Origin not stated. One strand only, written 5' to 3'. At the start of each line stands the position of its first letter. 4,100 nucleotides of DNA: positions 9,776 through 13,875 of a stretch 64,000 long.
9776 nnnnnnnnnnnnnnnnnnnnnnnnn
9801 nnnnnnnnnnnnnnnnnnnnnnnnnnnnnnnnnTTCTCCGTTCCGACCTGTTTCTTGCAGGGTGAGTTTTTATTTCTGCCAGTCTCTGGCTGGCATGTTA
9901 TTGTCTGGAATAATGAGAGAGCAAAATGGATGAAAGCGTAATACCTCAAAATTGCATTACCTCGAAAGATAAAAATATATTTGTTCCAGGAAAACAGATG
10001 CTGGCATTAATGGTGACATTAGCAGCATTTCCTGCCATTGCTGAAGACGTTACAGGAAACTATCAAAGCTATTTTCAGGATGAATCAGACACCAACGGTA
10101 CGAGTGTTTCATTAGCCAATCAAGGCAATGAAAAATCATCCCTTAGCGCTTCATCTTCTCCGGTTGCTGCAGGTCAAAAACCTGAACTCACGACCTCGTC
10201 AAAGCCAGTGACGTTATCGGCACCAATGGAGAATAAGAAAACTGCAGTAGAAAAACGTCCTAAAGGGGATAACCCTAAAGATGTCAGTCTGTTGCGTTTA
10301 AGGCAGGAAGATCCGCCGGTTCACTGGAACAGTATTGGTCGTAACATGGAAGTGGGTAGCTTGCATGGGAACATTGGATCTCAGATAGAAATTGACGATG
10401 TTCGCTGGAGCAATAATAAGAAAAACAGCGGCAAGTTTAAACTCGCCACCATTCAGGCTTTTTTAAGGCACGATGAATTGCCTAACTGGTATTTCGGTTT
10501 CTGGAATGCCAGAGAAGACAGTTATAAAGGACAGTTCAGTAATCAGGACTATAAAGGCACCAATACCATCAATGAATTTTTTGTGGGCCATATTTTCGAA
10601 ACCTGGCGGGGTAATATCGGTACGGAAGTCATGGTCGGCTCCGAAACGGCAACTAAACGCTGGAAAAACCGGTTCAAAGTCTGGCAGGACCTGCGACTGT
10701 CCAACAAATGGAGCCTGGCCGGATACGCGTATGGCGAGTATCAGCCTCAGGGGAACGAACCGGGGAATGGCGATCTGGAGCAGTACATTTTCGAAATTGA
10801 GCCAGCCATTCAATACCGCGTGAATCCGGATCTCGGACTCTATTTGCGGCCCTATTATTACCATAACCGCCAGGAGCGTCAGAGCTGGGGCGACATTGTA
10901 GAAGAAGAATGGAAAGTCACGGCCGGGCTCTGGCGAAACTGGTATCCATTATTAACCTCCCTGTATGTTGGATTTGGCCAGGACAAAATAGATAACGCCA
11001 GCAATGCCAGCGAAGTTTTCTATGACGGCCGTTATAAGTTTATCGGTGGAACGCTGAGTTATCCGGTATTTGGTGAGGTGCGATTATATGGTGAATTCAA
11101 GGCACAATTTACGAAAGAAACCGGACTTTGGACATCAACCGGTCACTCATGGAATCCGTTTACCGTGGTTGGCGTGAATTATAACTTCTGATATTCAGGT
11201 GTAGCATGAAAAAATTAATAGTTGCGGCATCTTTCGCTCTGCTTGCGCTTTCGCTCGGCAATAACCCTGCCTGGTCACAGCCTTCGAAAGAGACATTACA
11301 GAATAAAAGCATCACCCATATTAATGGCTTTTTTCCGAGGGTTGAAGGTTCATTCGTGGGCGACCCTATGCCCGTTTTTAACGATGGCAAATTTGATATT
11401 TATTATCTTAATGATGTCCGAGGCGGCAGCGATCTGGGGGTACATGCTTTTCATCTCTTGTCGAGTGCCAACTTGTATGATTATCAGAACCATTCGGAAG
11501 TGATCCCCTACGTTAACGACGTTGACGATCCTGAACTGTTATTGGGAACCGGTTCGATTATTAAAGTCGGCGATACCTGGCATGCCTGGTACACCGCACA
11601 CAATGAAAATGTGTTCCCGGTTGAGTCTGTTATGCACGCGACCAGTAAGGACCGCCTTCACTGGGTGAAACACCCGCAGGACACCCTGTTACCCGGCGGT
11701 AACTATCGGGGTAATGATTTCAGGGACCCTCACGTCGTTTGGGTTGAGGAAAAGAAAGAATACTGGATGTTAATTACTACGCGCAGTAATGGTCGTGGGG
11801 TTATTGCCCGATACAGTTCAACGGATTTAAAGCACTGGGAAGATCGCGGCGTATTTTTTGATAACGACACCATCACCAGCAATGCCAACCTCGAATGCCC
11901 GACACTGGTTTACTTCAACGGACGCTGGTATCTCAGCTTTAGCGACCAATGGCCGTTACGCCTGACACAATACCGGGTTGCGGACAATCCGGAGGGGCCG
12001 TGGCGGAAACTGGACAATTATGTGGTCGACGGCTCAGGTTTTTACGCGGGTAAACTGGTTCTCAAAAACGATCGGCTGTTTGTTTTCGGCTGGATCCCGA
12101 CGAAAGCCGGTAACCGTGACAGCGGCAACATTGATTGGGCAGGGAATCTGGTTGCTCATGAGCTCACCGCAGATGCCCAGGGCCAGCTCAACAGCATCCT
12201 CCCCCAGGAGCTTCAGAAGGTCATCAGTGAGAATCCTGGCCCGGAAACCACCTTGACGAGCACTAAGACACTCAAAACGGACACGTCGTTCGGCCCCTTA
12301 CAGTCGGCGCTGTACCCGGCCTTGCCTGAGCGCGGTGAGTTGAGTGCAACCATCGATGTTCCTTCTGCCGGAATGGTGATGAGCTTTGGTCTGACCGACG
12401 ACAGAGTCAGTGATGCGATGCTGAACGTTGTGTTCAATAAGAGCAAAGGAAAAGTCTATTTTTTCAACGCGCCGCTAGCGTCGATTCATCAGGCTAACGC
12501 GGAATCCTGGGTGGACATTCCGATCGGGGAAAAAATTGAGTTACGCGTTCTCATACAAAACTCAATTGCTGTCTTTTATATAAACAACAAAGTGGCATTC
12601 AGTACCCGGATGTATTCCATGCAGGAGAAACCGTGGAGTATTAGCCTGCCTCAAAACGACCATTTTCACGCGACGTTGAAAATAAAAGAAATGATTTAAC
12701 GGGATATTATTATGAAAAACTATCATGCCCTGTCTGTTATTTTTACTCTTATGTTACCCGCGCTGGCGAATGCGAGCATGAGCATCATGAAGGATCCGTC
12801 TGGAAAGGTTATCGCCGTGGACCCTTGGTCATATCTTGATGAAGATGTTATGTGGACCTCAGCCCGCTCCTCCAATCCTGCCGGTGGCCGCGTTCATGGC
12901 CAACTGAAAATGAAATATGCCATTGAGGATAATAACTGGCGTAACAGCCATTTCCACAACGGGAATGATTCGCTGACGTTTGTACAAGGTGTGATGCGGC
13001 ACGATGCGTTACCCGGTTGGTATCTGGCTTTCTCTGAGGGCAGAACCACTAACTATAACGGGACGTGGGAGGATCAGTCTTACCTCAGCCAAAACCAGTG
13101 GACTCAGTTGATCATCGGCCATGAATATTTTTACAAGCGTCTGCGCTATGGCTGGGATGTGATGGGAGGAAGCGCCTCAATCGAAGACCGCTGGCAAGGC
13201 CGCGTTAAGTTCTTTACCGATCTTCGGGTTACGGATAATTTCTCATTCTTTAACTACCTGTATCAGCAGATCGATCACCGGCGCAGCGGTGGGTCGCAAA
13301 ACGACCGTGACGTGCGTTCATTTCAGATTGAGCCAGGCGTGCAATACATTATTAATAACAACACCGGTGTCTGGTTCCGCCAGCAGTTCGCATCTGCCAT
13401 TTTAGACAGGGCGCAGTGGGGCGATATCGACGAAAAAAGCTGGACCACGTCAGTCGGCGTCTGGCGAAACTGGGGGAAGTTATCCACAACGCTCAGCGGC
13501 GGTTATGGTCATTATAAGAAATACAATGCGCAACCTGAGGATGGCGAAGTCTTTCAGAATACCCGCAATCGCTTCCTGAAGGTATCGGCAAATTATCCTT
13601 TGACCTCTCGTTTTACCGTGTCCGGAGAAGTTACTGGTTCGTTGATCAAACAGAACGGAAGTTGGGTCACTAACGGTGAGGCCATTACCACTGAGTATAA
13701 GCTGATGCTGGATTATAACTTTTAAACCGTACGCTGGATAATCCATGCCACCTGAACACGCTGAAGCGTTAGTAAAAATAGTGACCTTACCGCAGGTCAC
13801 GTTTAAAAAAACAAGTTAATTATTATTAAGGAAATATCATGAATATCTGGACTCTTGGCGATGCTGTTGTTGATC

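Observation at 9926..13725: Two paralogous predicted outer-membrane beta-barrel proteins interleaved with the GH32 genes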

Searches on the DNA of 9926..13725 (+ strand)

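Call 79: search_dna_similar(query=window:9926-13725:+, collection=plasmids, mode=near, max_rows=12, rows=spread)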
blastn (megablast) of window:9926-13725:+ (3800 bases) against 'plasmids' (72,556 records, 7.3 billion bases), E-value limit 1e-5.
Records with a match: 44; places in all: 44; records where one place covers at least 80% of the query: 37.
Best place of each record, by identity: >=99% 43; 60-80% 1.
By first word of the organism name: Escherichia 39; Klebsiella 3; Salmonella 1; Kosakonia 1.
By predicted mobility (MOB-suite, as given by PLSDB): conjugative 37; non-mobilizable 7.
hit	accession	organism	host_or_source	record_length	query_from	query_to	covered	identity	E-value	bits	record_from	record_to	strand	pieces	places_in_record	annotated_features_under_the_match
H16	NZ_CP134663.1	Escherichia coli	Larus michahellis,bacteria,cloaca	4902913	1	3800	100%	100.0%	0e+0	7012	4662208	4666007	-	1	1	none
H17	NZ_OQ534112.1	Escherichia coli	-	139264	1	3800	100%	99.8%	0e+0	6985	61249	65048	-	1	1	glycoside hydrolase family 32 protein | OmpG porin family protein (x2)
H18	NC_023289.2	Escherichia coli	-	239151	1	3800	100%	99.8%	0e+0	6968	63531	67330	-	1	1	glycoside hydrolase family 32 protein | OmpG porin family protein (x2)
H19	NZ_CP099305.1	Klebsiella michiganensis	culture,Pooled soil sample collected ...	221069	1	3800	100%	99.8%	0e+0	6968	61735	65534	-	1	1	glycoside hydrolase family 32 protein | OmpG porin family protein (x2)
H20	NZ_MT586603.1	Escherichia coli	-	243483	1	3800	100%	99.8%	0e+0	6968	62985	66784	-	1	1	glycoside hydrolase family 32 protein | OmpG porin family protein (x2)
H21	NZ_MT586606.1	Escherichia coli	-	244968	1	3800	100%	99.8%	0e+0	6968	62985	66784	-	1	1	glycoside hydrolase family 32 protein | OmpG porin family protein (x2)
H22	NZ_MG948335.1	Escherichia coli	dog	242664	1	3800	100%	99.8%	0e+0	6968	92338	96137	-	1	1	glycoside hydrolase family 32 protein | OmpG porin family protein (x2)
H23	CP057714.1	Escherichia coli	culture,Pooled pig faecal samples ...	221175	1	3800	100%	99.8%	0e+0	6968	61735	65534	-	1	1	DUF4975 domain-containing protein | hypothetical protein (x2)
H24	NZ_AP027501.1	Escherichia coli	-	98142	1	3800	100%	99.7%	0e+0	6957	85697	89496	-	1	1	glycoside hydrolase family 32 protein | OmpG porin family protein (x2)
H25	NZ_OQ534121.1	Escherichia coli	-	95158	1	3800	100%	99.7%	0e+0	6957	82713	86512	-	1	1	glycoside hydrolase family 32 protein | OmpG porin family protein (x2)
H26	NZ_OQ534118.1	Escherichia coli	-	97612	1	440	12%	99.8%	0e+0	808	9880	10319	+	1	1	hypothetical protein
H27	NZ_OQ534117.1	Escherichia coli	-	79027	1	440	12%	99.8%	0e+0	808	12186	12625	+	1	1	hypothetical protein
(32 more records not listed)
